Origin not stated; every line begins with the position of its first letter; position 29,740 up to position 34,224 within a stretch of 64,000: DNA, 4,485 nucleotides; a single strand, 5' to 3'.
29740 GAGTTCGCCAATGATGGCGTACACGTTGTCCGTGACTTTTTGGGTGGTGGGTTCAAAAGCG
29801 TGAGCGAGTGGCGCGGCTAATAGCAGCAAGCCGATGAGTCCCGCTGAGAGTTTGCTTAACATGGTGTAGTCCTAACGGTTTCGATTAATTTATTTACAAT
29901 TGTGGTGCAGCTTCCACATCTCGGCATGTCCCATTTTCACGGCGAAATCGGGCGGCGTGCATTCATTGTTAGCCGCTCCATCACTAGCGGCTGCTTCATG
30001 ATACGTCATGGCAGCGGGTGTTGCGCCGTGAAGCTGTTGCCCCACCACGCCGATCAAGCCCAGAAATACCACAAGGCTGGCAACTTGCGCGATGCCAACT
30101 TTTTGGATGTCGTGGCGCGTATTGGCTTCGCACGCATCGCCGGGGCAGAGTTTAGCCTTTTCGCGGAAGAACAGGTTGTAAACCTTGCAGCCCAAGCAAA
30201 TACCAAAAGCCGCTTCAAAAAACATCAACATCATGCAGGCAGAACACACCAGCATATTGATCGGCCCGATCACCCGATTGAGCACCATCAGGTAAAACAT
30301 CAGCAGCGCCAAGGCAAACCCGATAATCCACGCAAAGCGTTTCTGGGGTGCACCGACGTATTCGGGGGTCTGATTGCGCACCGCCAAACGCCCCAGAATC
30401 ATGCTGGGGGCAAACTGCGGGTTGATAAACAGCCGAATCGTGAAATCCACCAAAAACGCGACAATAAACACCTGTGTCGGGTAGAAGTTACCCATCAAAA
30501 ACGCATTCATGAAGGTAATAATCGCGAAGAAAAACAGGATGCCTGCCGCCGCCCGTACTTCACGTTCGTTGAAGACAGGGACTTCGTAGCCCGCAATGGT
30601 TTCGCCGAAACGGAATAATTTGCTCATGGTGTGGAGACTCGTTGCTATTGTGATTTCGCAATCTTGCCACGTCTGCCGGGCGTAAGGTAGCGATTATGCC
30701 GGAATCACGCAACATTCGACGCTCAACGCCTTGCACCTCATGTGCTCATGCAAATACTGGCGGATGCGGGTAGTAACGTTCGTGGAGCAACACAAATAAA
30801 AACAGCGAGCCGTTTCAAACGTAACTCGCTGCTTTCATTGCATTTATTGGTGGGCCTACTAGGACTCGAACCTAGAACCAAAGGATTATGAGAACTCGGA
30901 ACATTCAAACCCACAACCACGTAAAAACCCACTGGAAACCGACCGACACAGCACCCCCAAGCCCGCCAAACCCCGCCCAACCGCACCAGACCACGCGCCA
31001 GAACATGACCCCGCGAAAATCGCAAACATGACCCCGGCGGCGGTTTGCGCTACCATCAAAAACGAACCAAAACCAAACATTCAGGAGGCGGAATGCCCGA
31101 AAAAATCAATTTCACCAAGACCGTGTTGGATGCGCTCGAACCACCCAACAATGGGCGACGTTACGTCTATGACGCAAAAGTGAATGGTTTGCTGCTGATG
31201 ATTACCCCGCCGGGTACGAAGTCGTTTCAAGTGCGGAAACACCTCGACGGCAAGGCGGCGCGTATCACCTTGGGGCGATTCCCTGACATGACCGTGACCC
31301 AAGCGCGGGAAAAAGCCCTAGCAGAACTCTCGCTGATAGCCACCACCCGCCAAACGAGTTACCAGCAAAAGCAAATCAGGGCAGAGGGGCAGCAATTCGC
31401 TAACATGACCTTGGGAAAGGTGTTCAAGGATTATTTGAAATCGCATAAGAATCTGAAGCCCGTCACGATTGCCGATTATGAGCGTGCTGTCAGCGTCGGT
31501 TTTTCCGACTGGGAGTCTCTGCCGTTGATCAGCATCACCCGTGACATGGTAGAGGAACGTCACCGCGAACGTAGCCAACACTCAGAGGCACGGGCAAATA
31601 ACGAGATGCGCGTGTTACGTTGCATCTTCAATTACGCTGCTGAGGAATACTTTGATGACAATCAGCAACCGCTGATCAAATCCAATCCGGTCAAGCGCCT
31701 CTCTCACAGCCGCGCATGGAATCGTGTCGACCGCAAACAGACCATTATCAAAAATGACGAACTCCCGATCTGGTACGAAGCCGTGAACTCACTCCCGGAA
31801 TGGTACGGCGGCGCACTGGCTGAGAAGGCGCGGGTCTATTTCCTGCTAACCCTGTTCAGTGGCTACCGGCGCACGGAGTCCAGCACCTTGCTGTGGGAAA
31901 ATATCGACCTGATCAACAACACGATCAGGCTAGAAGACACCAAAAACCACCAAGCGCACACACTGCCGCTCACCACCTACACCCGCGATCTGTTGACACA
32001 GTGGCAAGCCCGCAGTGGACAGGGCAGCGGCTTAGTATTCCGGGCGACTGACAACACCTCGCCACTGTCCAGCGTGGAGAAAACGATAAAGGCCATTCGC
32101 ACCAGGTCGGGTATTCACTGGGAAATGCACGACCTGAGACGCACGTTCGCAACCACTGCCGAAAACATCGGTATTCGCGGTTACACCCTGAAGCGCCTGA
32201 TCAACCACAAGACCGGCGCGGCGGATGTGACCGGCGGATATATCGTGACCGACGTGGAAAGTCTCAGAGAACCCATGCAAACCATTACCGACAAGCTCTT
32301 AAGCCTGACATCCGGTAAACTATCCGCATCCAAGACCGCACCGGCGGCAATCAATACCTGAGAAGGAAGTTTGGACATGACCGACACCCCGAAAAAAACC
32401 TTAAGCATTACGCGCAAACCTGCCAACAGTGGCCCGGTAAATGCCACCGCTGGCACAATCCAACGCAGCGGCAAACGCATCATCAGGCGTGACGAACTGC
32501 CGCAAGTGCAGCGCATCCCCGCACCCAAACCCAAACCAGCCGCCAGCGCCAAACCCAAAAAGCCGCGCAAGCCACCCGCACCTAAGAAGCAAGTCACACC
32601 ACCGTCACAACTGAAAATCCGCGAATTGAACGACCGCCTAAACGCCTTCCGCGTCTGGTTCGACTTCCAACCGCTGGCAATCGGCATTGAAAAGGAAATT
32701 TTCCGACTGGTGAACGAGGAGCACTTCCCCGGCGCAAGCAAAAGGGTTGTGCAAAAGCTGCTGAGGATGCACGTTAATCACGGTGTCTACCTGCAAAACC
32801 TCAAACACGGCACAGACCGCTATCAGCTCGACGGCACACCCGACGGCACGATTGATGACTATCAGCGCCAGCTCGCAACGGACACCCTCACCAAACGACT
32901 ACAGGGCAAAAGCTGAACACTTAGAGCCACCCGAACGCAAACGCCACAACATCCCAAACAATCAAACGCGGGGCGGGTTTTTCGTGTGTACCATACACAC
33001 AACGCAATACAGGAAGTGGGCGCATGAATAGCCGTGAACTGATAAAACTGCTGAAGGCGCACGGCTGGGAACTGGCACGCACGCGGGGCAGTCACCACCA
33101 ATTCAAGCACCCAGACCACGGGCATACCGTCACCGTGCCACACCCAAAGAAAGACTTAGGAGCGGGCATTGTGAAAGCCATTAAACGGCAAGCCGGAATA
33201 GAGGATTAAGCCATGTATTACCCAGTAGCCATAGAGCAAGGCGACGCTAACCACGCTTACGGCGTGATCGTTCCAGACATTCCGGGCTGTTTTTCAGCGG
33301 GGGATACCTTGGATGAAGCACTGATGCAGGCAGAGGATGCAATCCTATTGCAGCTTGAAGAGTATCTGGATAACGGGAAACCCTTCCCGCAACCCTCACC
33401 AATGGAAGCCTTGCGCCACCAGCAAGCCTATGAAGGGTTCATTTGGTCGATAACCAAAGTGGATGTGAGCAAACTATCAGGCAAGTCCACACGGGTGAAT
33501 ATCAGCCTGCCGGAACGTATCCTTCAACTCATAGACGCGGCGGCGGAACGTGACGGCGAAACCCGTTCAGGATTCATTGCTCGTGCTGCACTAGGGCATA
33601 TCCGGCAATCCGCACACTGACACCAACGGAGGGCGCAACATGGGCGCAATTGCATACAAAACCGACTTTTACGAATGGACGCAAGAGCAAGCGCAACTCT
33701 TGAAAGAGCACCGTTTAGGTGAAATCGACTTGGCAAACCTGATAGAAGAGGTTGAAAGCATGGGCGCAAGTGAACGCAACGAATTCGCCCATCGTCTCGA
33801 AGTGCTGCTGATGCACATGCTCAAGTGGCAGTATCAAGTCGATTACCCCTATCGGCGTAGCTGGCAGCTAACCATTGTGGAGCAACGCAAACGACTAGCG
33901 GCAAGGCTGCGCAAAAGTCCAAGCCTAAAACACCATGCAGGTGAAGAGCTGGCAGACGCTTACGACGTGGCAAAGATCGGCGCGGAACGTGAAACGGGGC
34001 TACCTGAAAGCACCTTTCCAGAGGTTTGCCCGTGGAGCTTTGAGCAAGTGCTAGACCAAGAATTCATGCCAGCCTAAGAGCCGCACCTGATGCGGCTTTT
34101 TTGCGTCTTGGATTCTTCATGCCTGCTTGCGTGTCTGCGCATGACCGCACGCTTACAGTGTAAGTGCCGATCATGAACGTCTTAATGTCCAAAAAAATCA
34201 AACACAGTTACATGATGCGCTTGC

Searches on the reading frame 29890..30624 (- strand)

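Call 12: search_protein_families(library=pfam, max_evalue=0.01, proteins=[window:29890-30624:-])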
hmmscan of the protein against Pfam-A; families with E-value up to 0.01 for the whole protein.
window:29890-30624:- (244 aa): 1 family
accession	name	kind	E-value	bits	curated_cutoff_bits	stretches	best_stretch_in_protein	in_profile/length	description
PF14340.12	DUF4395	-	2e-26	93.3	24.5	1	19-153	2-129/130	Domain of unknown function (DUF4395)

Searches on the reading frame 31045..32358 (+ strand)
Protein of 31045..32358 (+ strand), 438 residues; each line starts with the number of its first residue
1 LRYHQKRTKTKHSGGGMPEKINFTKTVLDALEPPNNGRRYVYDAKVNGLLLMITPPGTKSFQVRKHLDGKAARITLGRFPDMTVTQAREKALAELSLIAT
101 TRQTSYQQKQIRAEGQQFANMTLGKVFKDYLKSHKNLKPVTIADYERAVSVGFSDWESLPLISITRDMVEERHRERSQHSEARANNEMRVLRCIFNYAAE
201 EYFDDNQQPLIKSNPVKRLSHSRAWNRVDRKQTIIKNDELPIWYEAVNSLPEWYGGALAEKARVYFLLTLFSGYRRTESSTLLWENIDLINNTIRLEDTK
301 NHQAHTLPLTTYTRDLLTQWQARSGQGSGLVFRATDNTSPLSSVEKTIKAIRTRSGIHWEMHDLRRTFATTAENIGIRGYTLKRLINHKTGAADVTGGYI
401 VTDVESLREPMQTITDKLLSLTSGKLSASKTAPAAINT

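Call 101: search_protein_families(library=pfam, max_evalue=0.001, proteins=[window:31045-32358:+])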
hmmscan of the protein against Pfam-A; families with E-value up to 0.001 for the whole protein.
window:31045-32358:+ (438 aa): 2 families
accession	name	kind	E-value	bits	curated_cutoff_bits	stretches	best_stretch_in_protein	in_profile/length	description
PF00589.27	Phage_integrase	-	1.1e-15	58.2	27.1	1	257-390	19-158/172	Phage integrase family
PF13356.12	Arm-DNA-bind_3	-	5e-11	43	27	1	23-100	1-72/83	Arm DNA-binding domain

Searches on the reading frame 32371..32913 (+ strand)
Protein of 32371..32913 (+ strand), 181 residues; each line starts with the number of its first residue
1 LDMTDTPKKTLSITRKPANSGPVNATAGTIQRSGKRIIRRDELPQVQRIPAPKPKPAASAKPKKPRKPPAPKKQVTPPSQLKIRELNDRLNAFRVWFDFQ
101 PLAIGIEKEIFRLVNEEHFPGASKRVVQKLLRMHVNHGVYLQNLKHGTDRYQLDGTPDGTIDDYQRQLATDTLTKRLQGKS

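Call 10: search_protein_families(library=pfam, max_evalue=0.01, proteins=[window:32371-32913:+])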
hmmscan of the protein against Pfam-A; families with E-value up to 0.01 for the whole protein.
window:32371-32913:+ (181 aa): 1 family
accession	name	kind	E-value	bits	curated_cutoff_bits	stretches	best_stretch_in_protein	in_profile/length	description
PF04352.18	ProQ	-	3.7e-12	46.6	27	1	92-178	18-101/109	ProQ/FINO family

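Call 11: search_protein_families(library=phrogs, max_evalue=0.01, proteins=[window:32371-32913:+])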
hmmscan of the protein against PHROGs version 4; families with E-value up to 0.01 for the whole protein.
window:32371-32913:+ (181 aa): 1 family
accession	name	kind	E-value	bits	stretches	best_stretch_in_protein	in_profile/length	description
phrog_21591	-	unknown function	5e-08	33.8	1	100-176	62-137/150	-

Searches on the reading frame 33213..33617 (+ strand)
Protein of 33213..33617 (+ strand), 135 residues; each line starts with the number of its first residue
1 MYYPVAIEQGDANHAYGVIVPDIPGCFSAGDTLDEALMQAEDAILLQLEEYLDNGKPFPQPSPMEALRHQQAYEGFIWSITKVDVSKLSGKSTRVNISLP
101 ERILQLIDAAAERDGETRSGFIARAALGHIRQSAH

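Call 101: search_protein_families(library=pfam, max_evalue=0.001, proteins=[window:33213-33617:+])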
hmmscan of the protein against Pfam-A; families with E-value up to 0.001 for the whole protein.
window:33213-33617:+ (135 aa): 2 families
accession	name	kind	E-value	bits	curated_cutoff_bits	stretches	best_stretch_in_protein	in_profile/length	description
PF15919.11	HicB_lk_antitox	-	8.8e-48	162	27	1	3-126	1-123/123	HicB_like antitoxin of bacterial toxin-antitoxin system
PF07878.17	RHH_5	-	2.9e-05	24.1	26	1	92-123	1-32/43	CopG-like RHH_1 or ribbon-helix-helix domain, RHH_5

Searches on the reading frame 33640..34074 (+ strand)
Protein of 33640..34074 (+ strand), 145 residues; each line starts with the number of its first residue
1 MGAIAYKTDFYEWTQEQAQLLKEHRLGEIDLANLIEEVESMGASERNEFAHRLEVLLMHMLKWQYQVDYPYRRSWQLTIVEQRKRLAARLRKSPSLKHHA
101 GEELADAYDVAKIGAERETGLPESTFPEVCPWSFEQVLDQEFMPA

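Call 101: search_protein_families(library=pfam, max_evalue=0.001, proteins=[window:33640-34074:+])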
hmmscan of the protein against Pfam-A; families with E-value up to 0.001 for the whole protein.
window:33640-34074:+ (145 aa): 1 family
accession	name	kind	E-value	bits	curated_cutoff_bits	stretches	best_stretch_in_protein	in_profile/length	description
PF01724.21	DUF29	-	2.6e-50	170.7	22.5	1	6-143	2-138/138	Domain of unknown function DUF29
